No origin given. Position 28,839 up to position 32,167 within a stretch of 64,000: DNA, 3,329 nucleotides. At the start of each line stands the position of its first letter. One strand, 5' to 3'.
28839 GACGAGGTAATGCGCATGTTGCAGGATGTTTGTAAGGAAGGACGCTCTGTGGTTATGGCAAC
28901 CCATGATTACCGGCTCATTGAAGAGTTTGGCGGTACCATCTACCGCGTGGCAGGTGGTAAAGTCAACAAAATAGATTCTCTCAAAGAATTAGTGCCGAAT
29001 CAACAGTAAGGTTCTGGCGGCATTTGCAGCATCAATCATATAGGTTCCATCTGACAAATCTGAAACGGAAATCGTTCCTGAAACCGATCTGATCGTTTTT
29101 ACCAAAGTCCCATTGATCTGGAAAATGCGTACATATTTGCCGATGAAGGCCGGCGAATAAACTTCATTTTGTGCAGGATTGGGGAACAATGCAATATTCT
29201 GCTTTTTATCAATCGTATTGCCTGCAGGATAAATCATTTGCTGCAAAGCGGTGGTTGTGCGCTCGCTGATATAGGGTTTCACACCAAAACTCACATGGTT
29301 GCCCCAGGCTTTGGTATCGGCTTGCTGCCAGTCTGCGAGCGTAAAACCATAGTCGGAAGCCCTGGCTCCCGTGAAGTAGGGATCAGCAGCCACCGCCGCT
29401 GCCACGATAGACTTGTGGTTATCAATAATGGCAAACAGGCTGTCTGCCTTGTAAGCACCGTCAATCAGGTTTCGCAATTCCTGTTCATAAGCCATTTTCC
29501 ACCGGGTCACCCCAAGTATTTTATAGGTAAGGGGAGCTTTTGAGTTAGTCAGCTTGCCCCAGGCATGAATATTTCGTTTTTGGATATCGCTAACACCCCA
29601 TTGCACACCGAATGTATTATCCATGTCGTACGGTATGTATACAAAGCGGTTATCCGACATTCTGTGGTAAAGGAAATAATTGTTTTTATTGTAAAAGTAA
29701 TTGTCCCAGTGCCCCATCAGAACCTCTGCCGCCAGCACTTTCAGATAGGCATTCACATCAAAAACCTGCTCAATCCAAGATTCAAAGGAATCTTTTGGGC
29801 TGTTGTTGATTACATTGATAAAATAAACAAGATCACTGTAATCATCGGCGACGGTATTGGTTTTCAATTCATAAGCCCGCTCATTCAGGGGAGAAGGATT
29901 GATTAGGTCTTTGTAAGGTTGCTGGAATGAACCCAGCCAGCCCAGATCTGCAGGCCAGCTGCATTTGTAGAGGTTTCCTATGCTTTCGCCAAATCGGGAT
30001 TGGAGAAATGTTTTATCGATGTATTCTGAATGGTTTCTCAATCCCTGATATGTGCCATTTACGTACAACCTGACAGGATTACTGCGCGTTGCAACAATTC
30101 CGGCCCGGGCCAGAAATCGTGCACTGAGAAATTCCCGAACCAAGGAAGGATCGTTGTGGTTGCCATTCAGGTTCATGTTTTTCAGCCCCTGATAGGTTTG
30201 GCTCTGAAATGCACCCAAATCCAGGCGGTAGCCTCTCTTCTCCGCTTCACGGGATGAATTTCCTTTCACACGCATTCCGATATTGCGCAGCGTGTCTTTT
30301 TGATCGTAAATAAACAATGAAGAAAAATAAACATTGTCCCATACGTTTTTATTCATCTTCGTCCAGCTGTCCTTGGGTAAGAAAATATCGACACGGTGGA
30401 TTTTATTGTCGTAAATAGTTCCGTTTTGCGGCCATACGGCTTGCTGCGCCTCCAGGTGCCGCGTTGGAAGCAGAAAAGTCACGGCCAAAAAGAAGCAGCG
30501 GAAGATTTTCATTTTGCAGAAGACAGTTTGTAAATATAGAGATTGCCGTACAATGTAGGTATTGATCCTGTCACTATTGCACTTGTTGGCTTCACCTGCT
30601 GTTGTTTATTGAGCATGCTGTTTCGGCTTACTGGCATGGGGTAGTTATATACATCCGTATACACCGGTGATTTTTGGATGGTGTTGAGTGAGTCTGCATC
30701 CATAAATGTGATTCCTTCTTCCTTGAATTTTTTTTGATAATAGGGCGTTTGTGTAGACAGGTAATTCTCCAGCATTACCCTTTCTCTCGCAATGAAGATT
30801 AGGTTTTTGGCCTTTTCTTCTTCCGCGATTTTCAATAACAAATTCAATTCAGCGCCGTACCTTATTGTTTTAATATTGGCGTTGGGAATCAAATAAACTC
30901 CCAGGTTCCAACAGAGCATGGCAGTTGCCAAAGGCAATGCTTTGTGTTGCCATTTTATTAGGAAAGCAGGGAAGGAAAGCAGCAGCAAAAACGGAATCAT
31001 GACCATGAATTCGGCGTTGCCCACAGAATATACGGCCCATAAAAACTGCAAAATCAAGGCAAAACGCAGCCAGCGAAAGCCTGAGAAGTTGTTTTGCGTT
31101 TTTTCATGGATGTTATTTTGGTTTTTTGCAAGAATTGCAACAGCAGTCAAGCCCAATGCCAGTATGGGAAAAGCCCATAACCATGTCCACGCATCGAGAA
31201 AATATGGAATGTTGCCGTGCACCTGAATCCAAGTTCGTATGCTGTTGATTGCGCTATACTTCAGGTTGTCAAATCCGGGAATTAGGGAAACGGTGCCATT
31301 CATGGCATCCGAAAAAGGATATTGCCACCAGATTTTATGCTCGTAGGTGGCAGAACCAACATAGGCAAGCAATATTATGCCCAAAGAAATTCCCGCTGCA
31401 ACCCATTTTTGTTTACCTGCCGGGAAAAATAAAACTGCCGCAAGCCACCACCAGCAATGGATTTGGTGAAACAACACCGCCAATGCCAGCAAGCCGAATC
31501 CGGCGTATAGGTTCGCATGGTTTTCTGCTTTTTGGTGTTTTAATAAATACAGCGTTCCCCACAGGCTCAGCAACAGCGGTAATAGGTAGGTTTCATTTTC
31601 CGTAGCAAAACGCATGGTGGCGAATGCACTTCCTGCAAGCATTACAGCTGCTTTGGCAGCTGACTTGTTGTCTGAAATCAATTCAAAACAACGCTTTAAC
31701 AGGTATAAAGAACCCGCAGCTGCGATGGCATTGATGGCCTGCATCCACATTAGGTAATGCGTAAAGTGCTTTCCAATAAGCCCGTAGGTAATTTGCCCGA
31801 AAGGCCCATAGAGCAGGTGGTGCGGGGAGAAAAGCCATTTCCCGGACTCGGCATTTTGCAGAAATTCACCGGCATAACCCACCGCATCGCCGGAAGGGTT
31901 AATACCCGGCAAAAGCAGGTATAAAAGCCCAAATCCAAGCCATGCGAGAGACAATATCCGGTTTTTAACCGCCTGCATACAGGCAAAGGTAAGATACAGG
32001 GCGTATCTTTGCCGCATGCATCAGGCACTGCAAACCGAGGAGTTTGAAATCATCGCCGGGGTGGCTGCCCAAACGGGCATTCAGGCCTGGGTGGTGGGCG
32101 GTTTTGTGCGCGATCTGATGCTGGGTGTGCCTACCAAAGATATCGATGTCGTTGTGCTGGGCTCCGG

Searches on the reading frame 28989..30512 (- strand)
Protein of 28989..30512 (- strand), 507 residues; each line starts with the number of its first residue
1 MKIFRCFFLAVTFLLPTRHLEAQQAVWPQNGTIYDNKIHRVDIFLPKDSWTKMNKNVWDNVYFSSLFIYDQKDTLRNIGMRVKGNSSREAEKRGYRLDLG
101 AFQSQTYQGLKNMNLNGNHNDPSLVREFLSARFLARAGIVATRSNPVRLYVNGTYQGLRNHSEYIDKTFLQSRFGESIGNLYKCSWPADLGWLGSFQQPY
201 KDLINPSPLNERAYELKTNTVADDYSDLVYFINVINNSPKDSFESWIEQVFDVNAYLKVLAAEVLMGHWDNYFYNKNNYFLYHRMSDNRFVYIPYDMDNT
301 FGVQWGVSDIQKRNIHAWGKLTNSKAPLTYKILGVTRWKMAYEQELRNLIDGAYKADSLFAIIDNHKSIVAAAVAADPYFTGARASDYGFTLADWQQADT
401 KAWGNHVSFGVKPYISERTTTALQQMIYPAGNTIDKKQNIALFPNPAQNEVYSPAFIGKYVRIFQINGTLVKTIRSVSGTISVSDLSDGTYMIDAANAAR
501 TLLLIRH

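Call 40: search_protein_families(library=pfam, proteins=[window:28989-30512:-], max_evalue=0.00001)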
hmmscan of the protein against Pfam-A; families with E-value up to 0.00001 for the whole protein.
window:28989-30512:- (507 aa): 2 families
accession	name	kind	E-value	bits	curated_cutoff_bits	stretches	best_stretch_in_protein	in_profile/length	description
PF08757.17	CotH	-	7.1e-57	193.8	23.8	1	81-397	2-306/322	CotH kinase protein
PF18962.6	Por_Secre_tail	-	3.8e-06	27.6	27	0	442-498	1-65/75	Secretion system C-terminal sorting domain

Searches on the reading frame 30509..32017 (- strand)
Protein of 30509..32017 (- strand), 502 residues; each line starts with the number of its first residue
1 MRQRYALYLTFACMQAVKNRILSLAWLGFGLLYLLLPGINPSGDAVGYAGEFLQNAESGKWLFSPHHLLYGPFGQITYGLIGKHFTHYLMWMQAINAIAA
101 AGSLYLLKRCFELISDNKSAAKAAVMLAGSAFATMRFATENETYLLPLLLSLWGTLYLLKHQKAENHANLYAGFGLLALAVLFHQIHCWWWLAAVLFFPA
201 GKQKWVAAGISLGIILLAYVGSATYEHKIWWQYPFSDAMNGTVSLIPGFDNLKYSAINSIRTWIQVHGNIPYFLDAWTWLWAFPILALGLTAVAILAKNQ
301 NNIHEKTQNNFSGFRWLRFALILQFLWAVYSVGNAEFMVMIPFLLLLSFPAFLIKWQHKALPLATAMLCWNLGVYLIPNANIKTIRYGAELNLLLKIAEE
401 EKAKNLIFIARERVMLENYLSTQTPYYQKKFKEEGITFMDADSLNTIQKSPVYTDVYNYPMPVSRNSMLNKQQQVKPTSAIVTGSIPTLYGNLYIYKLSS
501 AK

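Call 40: search_protein_families(library=pfam, proteins=[window:30509-32017:-], max_evalue=0.00001)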
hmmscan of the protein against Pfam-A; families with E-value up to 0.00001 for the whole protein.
window:30509-32017:- (502 aa): 0 families

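Call 67: search_protein_families(library=ncbifam, proteins=[window:30509-32017:-], max_evalue=1)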
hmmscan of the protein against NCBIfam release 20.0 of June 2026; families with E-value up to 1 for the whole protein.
window:30509-32017:- (502 aa): 1 family
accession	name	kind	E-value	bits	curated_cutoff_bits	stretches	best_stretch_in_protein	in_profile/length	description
NF053551.1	FlxY_rubin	equivalog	0.068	11.9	520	1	418-454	22-58/424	flexirubin biosynthesis putative acyl-CoA ligase FlxY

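Call 68: search_protein_families(library=pfam, proteins=[window:30509-32017:-], max_evalue=1)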
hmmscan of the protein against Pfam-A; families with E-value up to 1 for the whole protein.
window:30509-32017:- (502 aa): 0 families
